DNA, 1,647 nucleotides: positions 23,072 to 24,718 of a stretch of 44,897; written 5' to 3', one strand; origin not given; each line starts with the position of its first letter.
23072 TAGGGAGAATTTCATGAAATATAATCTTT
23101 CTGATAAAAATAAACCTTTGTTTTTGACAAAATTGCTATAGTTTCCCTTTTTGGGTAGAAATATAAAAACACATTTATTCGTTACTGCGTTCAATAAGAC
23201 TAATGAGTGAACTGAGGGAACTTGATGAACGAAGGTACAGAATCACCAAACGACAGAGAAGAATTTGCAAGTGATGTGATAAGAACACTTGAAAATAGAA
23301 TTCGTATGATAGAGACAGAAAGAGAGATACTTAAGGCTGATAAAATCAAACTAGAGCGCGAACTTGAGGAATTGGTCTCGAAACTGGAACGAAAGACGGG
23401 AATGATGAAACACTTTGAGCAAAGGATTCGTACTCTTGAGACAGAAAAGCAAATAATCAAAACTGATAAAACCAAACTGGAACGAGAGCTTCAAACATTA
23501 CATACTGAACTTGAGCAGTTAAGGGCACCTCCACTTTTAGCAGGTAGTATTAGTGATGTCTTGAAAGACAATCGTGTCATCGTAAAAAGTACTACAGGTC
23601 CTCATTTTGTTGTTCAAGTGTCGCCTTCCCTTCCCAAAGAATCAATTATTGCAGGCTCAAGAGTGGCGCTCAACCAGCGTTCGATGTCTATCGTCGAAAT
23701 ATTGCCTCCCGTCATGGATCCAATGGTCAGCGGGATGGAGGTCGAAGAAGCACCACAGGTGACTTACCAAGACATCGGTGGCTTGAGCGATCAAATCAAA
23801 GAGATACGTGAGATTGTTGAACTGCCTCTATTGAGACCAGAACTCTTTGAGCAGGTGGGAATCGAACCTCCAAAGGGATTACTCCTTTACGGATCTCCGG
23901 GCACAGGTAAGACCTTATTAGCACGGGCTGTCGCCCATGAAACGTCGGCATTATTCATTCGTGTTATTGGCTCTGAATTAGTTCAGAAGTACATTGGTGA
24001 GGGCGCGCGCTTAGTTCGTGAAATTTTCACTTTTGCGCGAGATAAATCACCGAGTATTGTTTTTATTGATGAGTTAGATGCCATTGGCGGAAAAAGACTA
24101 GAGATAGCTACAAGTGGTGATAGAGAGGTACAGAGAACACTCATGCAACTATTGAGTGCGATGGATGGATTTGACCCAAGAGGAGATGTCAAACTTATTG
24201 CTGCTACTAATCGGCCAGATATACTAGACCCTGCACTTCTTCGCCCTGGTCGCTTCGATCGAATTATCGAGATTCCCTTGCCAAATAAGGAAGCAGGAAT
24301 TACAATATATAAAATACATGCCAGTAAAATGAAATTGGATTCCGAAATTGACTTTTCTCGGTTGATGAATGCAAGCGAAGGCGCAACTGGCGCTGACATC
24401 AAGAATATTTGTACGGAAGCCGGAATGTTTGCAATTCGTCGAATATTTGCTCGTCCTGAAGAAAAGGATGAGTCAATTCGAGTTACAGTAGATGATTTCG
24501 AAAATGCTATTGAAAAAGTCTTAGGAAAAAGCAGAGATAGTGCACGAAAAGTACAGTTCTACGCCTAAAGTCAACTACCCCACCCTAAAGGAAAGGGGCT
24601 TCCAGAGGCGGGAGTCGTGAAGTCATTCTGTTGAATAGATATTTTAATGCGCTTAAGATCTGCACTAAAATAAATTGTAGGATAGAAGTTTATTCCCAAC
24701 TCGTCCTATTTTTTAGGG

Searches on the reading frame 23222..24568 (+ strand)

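Call 5: search_protein_families(library=pfam, proteins=[window:23222-24568:+])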
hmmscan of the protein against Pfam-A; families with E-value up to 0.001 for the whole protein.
window:23222-24568:+ (448 aa): 7 families
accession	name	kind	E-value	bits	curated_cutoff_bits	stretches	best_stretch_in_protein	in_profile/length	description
PF00004.35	AAA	-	3.4e-44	150.9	21.2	1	220-353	1-131/131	ATPase family associated with various cellular activities (AAA)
PF16450.11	Prot_ATP_ID_OB_C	-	2.5e-16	59.7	23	1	108-162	2-56/56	Proteasomal ATPase OB C-terminal domain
PF17862.7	AAA_lid_3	-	1e-10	41.4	27.2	1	376-416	2-42/45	AAA+ lid domain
PF17758.7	Prot_ATP_ID_OB_N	-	3e-06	27.3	23.4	1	116-161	11-55/62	Proteasomal ATPase OB N-terminal domain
PF13191.12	AAA_16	-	5.3e-06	27.5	32.6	1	208-240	15-47/167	AAA ATPase domain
PF07728.20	AAA_5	-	9.3e-06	26.1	22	1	220-340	2-136/139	AAA domain (dynein-related subfamily)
PF20720.3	nSTAND3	-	0.00053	20.2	27.2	0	220-341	20-121/155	Novel STAND NTPase 3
